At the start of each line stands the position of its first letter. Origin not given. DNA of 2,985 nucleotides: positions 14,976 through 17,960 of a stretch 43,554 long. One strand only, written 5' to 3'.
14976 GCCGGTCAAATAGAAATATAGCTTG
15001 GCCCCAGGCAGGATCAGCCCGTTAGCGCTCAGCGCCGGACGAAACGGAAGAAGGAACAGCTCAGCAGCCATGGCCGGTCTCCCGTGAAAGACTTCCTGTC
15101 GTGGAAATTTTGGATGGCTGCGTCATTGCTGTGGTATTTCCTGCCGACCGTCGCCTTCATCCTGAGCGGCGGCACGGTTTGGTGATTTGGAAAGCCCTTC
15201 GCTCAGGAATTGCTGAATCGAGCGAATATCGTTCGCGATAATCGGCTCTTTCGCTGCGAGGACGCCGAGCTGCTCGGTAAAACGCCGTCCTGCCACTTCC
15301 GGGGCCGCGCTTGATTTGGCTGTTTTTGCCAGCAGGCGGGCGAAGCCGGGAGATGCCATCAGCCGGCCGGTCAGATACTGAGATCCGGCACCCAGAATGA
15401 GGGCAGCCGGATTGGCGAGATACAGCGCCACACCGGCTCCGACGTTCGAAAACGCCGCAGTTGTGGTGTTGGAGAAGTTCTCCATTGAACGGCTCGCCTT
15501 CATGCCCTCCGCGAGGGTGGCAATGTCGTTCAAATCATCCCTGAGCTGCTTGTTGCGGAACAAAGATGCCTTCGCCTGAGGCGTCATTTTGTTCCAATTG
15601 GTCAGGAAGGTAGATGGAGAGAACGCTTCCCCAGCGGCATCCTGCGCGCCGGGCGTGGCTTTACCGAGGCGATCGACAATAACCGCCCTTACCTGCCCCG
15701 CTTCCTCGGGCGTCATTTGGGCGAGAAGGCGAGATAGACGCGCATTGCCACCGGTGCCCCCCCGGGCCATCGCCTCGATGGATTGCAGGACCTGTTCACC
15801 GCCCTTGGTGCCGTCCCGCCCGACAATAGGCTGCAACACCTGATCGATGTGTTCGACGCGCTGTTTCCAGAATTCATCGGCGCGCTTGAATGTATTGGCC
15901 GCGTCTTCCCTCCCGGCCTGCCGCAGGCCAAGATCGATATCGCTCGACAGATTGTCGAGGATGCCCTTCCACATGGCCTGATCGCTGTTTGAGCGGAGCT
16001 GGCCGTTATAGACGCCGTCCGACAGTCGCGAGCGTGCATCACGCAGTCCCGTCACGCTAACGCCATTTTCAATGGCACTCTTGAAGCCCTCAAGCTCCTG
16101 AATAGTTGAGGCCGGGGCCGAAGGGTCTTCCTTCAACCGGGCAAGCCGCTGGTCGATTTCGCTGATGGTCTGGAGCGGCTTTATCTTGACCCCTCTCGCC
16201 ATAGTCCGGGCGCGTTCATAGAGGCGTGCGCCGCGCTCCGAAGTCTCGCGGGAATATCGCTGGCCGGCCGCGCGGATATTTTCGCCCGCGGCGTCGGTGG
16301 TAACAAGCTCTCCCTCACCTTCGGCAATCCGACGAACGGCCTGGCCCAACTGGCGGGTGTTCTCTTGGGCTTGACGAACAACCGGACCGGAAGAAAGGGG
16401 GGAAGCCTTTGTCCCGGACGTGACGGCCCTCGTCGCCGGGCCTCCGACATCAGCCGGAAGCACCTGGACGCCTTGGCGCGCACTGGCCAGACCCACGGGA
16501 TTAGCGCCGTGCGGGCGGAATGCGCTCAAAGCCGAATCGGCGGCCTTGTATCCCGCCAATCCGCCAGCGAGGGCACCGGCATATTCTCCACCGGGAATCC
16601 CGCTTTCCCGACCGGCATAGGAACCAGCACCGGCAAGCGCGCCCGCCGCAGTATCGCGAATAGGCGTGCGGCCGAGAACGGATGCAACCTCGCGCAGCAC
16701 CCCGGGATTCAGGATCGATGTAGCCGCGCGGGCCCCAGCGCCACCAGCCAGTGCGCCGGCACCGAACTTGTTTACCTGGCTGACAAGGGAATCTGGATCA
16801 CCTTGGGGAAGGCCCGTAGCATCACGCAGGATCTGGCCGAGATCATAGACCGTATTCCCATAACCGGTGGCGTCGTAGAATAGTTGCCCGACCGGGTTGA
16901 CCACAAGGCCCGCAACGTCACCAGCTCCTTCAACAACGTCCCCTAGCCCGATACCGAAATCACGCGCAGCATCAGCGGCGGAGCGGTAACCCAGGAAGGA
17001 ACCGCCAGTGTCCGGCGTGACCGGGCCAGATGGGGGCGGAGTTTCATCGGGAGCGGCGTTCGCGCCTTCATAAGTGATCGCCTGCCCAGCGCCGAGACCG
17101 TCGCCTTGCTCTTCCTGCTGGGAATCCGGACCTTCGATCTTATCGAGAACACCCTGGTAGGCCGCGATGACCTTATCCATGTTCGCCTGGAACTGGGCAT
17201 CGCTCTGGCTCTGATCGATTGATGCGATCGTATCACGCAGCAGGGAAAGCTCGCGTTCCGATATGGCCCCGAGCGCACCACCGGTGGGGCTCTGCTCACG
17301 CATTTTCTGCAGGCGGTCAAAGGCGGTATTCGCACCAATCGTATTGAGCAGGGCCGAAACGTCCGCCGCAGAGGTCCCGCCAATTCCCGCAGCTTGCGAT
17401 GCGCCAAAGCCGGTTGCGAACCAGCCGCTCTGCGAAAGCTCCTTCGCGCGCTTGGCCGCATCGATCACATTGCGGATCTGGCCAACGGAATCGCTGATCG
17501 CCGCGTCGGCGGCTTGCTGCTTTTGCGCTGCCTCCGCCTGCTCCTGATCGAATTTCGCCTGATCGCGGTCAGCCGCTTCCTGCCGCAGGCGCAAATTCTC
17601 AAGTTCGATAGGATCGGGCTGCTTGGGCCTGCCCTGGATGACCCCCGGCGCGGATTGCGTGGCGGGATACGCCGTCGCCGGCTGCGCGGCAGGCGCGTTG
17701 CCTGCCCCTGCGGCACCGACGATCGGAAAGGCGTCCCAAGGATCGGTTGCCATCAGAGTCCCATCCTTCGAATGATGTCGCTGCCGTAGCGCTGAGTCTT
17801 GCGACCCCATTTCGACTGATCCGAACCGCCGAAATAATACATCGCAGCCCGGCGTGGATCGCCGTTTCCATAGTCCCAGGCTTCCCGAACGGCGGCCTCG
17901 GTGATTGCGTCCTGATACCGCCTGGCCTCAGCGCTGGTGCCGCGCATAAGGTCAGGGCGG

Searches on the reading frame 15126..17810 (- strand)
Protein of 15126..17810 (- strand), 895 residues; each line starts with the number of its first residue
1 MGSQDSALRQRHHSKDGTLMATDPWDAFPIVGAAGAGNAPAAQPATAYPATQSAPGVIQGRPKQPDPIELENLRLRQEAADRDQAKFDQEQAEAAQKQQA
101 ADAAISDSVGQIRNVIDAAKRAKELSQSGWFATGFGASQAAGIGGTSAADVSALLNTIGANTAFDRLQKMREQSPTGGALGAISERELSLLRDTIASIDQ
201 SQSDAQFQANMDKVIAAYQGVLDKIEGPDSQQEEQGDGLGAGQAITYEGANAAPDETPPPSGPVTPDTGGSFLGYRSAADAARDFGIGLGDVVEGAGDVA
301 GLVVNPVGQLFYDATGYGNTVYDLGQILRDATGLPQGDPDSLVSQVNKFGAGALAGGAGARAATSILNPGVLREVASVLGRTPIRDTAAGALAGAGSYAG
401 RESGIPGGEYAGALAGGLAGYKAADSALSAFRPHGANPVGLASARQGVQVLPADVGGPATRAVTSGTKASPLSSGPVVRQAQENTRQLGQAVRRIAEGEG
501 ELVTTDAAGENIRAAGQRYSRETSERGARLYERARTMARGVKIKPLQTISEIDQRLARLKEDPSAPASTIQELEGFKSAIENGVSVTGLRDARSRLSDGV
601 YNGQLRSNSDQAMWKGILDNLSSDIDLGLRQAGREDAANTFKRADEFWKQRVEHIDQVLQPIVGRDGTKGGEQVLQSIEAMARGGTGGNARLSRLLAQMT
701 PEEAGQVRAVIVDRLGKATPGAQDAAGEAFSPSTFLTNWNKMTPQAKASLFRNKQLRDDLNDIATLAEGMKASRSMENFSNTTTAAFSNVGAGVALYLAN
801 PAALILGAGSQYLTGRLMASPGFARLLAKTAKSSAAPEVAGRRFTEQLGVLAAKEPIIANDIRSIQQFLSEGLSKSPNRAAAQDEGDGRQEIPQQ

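Call 46: search_protein_families(library=phrogs, proteins=[window:15126-17810:-], max_evalue=0.00001)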
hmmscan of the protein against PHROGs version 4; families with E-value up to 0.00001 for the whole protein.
window:15126-17810:- (895 aa): 3 families
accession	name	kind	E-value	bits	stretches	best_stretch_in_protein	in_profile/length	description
phrog_24864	-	unknown function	3.4e-26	92.8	1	115-233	594-710/729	-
phrog_2534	-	other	2.9e-11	44.1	1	74-235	258-414/435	released from the phage upon host infection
phrog_27813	-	unknown function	1.5e-09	38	1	83-218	403-539/608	-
